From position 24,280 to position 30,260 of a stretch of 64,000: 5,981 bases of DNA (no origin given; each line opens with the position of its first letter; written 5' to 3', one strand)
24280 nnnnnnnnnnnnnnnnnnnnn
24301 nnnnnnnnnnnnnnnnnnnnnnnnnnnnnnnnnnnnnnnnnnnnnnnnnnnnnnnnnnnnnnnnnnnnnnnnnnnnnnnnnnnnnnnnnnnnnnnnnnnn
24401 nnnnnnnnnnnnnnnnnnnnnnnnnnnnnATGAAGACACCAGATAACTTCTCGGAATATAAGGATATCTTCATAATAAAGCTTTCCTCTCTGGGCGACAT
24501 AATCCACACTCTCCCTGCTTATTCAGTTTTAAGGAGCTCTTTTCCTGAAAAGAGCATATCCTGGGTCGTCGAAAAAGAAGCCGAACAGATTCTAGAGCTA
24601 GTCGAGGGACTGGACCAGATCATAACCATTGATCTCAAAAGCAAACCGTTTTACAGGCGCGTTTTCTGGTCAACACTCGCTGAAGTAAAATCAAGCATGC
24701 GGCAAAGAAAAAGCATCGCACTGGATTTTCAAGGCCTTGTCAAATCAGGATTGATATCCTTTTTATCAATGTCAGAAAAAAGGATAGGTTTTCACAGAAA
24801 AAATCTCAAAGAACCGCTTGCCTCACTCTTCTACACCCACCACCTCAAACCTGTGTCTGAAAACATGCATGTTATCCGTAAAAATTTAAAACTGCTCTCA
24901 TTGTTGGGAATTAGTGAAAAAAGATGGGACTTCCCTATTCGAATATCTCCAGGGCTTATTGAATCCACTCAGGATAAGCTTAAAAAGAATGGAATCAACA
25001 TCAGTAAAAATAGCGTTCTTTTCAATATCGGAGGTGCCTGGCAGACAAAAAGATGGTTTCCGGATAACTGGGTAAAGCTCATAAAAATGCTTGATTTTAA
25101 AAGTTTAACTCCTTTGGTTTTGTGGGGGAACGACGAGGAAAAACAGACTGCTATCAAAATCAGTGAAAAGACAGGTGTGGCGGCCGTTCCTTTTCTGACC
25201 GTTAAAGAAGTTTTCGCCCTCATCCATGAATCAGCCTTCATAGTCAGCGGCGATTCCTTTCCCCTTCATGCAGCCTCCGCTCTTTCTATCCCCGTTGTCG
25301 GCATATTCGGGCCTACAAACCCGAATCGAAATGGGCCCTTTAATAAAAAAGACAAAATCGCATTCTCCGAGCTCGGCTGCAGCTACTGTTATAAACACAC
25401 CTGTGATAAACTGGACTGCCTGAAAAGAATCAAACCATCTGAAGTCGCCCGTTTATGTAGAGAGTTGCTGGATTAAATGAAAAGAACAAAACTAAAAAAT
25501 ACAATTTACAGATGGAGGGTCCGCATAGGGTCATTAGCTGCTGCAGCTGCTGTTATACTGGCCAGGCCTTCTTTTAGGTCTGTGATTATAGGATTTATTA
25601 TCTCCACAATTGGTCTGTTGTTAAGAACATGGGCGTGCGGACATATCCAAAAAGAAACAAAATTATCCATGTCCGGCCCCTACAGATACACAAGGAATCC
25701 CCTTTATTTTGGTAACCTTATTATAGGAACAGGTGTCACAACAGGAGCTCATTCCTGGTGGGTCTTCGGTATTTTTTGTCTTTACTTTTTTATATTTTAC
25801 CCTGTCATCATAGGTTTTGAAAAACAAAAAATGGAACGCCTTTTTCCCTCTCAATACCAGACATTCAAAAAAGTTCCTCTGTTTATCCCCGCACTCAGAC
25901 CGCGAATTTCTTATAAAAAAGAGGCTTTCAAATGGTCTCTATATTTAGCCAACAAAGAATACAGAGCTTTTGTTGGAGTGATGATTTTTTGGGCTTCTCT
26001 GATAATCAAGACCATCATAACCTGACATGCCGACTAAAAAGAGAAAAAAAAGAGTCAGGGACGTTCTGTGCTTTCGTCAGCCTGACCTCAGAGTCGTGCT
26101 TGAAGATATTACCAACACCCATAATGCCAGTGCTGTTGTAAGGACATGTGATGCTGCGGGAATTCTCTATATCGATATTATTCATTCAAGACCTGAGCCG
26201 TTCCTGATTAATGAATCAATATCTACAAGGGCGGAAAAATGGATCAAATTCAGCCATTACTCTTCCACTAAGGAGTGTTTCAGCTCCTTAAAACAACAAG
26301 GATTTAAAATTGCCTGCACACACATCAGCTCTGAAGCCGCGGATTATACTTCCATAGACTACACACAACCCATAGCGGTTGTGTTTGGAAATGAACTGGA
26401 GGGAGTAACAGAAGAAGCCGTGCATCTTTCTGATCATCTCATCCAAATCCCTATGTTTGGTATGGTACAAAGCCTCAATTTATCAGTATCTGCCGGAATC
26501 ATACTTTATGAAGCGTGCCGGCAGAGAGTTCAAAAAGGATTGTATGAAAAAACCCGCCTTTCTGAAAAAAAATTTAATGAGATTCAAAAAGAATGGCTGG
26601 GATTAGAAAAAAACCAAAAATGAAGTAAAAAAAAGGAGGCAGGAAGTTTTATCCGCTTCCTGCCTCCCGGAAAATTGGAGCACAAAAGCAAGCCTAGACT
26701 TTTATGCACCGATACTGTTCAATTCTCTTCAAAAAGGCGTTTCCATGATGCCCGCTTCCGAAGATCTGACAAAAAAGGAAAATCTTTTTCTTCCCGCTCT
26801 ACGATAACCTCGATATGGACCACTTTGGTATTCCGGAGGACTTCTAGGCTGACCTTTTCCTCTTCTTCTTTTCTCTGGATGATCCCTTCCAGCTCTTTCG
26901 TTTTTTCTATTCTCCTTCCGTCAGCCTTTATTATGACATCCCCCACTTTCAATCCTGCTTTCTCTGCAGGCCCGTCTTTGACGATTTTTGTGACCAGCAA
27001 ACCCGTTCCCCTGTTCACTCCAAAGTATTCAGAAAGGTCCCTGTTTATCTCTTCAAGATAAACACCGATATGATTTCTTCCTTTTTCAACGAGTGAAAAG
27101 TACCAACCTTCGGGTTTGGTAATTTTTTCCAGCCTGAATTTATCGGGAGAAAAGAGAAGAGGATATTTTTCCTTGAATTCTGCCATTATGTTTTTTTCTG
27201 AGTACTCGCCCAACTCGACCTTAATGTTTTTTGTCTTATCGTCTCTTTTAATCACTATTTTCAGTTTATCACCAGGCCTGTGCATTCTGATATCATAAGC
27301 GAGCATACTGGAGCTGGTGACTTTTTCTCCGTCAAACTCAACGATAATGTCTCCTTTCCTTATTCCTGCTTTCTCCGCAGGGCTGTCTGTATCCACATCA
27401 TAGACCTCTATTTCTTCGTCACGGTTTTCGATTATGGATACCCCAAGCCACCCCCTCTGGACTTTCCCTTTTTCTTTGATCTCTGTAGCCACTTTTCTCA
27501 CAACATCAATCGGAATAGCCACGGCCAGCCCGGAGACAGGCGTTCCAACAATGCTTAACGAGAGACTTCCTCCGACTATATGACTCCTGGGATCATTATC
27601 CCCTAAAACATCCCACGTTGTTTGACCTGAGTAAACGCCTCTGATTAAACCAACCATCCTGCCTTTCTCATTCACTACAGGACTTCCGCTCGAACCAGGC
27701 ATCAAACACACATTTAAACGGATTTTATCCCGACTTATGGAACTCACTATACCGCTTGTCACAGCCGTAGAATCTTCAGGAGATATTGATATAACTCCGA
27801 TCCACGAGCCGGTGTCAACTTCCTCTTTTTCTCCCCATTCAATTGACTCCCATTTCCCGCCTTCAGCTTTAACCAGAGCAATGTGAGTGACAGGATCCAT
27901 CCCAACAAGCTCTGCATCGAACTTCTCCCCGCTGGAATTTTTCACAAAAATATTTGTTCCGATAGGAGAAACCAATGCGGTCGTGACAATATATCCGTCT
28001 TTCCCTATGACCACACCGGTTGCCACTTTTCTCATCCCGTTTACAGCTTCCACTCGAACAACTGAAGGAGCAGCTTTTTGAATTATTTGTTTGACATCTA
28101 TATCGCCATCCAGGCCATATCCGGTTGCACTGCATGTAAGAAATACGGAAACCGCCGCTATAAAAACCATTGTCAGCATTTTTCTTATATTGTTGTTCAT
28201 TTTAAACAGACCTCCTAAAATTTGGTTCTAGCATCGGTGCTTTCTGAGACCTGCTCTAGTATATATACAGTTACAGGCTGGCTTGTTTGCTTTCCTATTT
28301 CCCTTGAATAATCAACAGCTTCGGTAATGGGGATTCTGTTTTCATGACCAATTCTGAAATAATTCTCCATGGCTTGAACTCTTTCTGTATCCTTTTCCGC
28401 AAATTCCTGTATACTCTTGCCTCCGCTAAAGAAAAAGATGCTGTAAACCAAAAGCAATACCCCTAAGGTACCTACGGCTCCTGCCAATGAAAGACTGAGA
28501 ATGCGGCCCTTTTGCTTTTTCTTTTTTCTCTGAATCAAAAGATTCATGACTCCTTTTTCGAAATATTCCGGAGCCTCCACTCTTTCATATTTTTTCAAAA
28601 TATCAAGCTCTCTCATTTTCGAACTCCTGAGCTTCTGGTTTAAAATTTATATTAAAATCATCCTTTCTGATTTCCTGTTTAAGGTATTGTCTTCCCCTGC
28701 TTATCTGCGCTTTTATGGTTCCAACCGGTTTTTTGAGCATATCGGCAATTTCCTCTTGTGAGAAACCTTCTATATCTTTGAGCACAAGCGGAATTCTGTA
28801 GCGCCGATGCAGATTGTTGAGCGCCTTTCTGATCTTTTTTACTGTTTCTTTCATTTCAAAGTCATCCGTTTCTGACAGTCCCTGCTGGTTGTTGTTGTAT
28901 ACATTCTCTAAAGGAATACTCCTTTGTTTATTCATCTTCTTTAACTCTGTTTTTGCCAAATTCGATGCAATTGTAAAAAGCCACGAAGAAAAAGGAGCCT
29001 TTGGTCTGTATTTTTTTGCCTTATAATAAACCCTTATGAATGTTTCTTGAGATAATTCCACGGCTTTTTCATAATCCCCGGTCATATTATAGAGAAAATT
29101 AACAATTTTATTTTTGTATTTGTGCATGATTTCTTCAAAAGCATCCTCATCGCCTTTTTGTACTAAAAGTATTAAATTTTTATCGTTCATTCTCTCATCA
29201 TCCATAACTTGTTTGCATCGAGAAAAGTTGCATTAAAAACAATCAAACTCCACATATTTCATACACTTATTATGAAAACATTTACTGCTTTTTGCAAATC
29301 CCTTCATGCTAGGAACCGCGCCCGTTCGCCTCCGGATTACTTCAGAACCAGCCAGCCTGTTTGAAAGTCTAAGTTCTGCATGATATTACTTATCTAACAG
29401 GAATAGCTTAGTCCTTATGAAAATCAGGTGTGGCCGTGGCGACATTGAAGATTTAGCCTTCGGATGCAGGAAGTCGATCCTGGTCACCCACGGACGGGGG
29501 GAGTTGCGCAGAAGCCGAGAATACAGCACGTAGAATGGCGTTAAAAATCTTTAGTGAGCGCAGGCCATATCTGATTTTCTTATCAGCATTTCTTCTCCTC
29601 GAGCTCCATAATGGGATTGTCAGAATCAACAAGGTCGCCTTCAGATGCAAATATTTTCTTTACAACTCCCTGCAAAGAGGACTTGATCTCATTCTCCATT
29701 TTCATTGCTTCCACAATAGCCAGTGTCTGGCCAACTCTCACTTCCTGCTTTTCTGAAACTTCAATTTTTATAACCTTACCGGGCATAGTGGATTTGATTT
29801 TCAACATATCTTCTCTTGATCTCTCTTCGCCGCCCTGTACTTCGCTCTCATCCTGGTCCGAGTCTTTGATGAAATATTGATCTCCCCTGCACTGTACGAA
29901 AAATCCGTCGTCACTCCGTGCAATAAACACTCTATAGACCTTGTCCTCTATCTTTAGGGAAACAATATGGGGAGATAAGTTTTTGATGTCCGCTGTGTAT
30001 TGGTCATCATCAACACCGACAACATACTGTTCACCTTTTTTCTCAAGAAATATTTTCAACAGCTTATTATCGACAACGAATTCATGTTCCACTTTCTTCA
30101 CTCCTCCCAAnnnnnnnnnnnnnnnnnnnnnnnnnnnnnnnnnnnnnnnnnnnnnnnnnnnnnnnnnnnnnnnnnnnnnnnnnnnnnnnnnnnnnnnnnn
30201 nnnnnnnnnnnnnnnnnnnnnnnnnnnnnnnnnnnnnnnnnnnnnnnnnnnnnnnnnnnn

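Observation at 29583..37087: Seven-gene operon fusing the archaeal-type HMGCS/thiolase/DUF35 trio to methylcrotonyl-CoA carboxylase and a crotonase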

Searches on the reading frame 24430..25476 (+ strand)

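Call 44: search_protein_families(library=pfam, max_evalue=0.000001, proteins=[window:24430-25476:+])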
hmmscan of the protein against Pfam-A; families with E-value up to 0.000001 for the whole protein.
window:24430-25476:+ (348 aa): 1 family
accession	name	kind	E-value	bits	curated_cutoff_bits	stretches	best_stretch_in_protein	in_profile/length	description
PF01075.23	Glyco_transf_9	-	4.7e-34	118.3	22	1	94-326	13-242/247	Glycosyltransferase family 9 (heptosyltransferase)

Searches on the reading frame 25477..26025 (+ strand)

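Call 44: search_protein_families(library=pfam, max_evalue=0.000001, proteins=[window:25477-26025:+])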
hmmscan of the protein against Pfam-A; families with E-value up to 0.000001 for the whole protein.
window:25477-26025:+ (182 aa): 1 family
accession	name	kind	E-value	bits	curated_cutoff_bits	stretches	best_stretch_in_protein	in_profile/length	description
PF04191.18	PEMT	-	2.6e-10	41.1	25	1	51-124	28-103/105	Phospholipid methyltransferase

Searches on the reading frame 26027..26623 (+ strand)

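Call 44: search_protein_families(library=pfam, max_evalue=0.000001, proteins=[window:26027-26623:+])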
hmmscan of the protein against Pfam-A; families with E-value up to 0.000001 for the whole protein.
window:26027-26623:+ (198 aa): 1 family
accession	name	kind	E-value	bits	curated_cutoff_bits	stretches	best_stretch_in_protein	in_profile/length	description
PF00588.24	SpoU_methylase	-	3.3e-33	115.2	29.7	1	21-161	2-142/142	SpoU rRNA Methylase family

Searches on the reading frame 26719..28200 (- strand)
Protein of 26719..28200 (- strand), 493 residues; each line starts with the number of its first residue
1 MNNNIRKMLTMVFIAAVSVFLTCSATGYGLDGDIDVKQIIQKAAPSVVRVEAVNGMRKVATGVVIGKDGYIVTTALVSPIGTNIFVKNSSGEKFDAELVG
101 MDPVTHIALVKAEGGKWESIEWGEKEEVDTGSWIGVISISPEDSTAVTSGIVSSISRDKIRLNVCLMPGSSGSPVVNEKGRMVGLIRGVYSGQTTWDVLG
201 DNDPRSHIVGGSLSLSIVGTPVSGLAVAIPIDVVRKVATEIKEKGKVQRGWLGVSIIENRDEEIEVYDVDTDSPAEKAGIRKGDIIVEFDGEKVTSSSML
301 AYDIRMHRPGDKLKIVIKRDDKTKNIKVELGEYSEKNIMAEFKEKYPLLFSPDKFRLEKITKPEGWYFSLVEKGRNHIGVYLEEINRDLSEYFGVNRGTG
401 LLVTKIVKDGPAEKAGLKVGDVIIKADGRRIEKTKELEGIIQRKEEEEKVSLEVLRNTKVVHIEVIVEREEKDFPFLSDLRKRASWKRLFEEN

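Call 44: search_protein_families(library=pfam, max_evalue=0.000001, proteins=[window:26719-28200:-])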
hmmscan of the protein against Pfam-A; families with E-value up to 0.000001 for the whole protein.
window:26719-28200:- (493 aa): 5 families
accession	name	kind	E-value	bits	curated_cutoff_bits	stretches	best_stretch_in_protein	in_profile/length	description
PF13180.12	PDZ_2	-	1.4e-36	125.1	27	2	251-330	2-80/80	PDZ domain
PF17820.7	PDZ_6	-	1.4e-25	89.2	27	2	403-456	2-54/54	PDZ domain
PF00595.29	PDZ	-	1e-22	80.7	23.2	2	374-455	8-81/81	PDZ domain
PF13365.12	Trypsin_2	-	6.5e-20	72.8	27.6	1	60-185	1-144/144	Trypsin-like peptidase domain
PF14685.13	PDZ_Tricorn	-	9.5e-07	29.2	25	0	267-321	25-80/88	Tricorn protease PDZ domain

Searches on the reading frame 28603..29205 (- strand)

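Call 3: search_protein_families(library=pfam, proteins=[window:28603-29205:-])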
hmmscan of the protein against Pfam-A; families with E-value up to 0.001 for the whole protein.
window:28603-29205:- (200 aa): 4 families
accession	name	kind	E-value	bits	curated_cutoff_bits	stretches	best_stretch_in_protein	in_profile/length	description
PF04542.20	Sigma70_r2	-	1.8e-14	53.7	24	1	28-90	3-67/71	Sigma-70 region 2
PF08281.18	Sigma70_r4_2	-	5.3e-14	52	25.7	1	124-174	3-53/54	Sigma-70, region 4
PF04545.22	Sigma70_r4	-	2.8e-06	27.2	24.1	1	128-176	1-49/50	Sigma-70, region 4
PF07638.17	Sigma70_ECF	-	0.00035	21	21.1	0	11-180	7-184/185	ECF sigma factor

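Call 4: search_protein_families(library=ncbifam, proteins=[window:28603-29205:-])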
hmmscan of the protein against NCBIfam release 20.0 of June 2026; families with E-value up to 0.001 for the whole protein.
window:28603-29205:- (200 aa): 94 families (the best 25 are shown)
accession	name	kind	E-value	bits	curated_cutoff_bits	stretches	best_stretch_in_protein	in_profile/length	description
NF007223.0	PRK09641.1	equivalog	1.1e-35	123.1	209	1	9-181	6-186/187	RNA polymerase sigma factor SigW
NF007216.0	PRK09638.1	equivalog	6.6e-34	117.2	194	1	5-183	2-178/180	RNA polymerase sigma factor SigY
NF009171.0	PRK12518.1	equivalog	6.7e-33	114.1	208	1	6-180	12-185/191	RNA polymerase sigma factor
TIGR02948.1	SigW_bacill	equivalog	7.5e-32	110.9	243.1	1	8-180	5-185/187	RNA polymerase sigma factor SigW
NF007225.0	PRK09643.1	equivalog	1.4e-31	109.7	190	1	5-190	11-193/204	RNA polymerase sigma factor SigM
TIGR02939.1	RpoE_Sigma70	equivalog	2.4e-29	102.7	236.15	1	4-180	3-187/190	RNA polymerase sigma factor RpoE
NF004113.0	PRK05602.1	equivalog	4.9e-28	98.2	208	1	3-183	27-205/211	RNA polymerase sigma factor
TIGR02950.1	SigM_subfam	subfamily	5.3e-28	97.9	147.95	1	23-178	2-157/159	RNA polymerase sigma factor, SigM family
NF009166.1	PRK12513.1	equivalog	2.4e-27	95.9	206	1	3-178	4-185/193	RNA polymerase sigma factor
NF007229.0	PRK09647.1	equivalog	1.4e-26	93.2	265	1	19-182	42-205/220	RNA polymerase sigma factor SigE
TIGR02937.1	sigma70-ECF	superfamily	2.5e-26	92.3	42.9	1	21-178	1-164/165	sigma-70 family RNA polymerase sigma factor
NF058625.1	sigma_PG0214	equivalog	4e-25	88.5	130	1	20-182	3-164/170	GFO_1088 family ECF-type sigma factor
NF008888.0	PRK11922.1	equivalog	2.4e-24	86.2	204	1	4-182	13-199/231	RNA polymerase sigma factor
TIGR02985.1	Sig70_bacteroi1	subfamily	8.3e-23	81.4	126.4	1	22-179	2-162/162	RNA polymerase sigma-70 factor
TIGR02983.1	SigE-fam_strep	subfamily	2.3e-22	79.6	141.55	1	18-181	3-160/162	SigE family RNA polymerase sigma factor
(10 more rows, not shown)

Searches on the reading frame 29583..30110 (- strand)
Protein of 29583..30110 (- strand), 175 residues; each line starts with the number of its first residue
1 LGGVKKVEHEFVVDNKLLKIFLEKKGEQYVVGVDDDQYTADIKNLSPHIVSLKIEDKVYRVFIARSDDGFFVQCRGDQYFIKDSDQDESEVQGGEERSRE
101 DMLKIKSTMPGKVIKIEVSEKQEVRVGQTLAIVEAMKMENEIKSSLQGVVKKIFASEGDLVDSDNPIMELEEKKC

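Call 3: search_protein_families(library=pfam, proteins=[window:29583-30110:-])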
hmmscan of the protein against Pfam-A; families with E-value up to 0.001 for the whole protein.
window:29583-30110:- (175 aa): 2 families
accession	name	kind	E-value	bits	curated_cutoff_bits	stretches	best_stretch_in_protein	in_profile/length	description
PF00364.28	Biotin_lipoyl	-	3.2e-17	62.6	22.1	1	104-170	2-73/73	Biotin-requiring enzyme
PF13533.13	Biotin_lipoyl_2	-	1.4e-05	25.2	29.8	0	104-133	2-31/32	Biotin-lipoyl like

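Call 4: search_protein_families(library=ncbifam, proteins=[window:29583-30110:-])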
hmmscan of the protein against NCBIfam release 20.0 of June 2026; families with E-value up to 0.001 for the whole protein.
window:29583-30110:- (175 aa): 22 families
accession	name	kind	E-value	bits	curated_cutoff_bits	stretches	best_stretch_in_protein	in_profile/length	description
NF006761.0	PRK09282.1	domain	7.2e-22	77.6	402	1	21-171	437-590/591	pyruvate carboxylase subunit B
NF004173.0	PRK05641.1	equivalog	9.3e-22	78.2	199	1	105-170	87-152/153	putative acetyl-CoA carboxylase biotin carboxyl carrier protein subunit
TIGR01108.1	oadA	equivalog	1.2e-16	60.3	756.5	1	21-165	436-580/582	sodium-extruding oxaloacetate decarboxylase subunit alpha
NF010643.0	PRK14040.1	subfamily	2.1e-16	59.6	892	1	40-170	472-594/595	oxaloacetate decarboxylase subunit alpha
NF009554.0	PRK12999.1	equivalog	3.3e-16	58.3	965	1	77-171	1053-1146/1147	pyruvate carboxylase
TIGR01235.1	pyruv_carbox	equivalog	4.2e-15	54.3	1114.45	1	80-171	1053-1143/1143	pyruvate carboxylase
TIGR02712.1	urea_carbox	equivalog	5e-14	51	1303.85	1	83-169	1113-1199/1201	urea carboxylase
NF005117.0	PRK06549.1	equivalog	5.4e-14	52.9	159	1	96-167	55-126/130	acetyl-CoA carboxylase biotin carboxyl carrier protein subunit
NF006079.0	PRK08225.1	equivalog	8.7e-14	51.3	95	1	102-171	1-70/70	acetyl-CoA carboxylase biotin carboxyl carrier protein subunit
NF010645.0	PRK14042.1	equivalog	8.2e-12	44.6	1182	1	105-165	528-588/596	pyruvate carboxylase subunit B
NF047903.1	MmDecMmdC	equivalog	2.1e-10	41.1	200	1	105-161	66-122/132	methylmalonyl-CoA decarboxylase subunit gamma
TIGR00531.1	BCCP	equivalog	7.9e-10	39.4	115.2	1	121-171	105-155/156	acetyl-CoA carboxylase biotin carboxyl carrier protein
NF004547.1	PRK05889.1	equivalog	1.3e-09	38.1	75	1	105-166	5-66/71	biotin/lipoyl-binding carrier protein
NF005457.0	PRK07051.1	equivalog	2.9e-07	30.6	87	1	118-172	26-80/80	acetyl-CoA carboxylase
NF008814.0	PRK11854.1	equivalog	4e-07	28.9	722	1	111-173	15-77/637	pyruvate dehydrogenase complex dihydrolipoyllysine-residue acetyltransferase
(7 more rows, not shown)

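Call 27: search_solved_structures(query=window:29583-30110:-, max_evalue=0.001, show_alignments=3)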
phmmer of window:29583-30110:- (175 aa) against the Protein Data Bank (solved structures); distinct sequences matched with E-value up to 0.001: 54.
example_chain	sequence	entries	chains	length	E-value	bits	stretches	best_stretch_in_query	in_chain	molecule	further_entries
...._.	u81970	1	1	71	1.1e-15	61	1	105-170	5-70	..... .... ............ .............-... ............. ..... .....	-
5gua_A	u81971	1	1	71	2.7e-15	59.8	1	105-170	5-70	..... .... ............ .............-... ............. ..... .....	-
5gu8_A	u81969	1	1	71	2.9e-15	59.7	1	105-170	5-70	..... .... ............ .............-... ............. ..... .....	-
2d5d_A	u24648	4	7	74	3.2e-15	59.6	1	105-170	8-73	methylmalonyl-CoA decarboxylase gamma chain | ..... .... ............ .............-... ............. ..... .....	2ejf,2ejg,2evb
3u9s_A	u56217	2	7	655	1.7e-11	47.4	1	104-174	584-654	Methylcrotonyl-CoA carboxylase, alpha-subunit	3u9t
3n6r_A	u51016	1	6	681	2.4e-11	46.9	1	60-171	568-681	Propionyl-CoA carboxylase, alpha subunit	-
6ybp_G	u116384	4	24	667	7.5e-11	45.3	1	104-169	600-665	Propionyl-CoA carboxylase alpha subunit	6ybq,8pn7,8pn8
5ks8_C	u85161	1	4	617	4.9e-09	39.4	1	105-171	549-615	Pyruvate carboxylase subunit beta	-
2ejm_A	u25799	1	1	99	8.1e-09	38.7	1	107-174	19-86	Methylcrotonoyl-CoA carboxylase subunit alpha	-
8gk8_C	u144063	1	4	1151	1.7e-08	37.7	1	80-172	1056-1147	Pyruvate carboxylase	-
3ho8_A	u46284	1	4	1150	1.9e-08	37.5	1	80-172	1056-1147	Pyruvate carboxylase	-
3hb9_A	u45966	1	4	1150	1.9e-08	37.5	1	80-172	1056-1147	Pyruvate carboxylase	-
3hbl_A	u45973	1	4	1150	1.9e-08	37.5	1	80-172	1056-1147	Pyruvate carboxylase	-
3bg5_A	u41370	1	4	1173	1.9e-08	37.5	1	80-172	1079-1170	Pyruvate carboxylase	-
4hnv_A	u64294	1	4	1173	1.9e-08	37.5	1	80-172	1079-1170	Pyruvate carboxylase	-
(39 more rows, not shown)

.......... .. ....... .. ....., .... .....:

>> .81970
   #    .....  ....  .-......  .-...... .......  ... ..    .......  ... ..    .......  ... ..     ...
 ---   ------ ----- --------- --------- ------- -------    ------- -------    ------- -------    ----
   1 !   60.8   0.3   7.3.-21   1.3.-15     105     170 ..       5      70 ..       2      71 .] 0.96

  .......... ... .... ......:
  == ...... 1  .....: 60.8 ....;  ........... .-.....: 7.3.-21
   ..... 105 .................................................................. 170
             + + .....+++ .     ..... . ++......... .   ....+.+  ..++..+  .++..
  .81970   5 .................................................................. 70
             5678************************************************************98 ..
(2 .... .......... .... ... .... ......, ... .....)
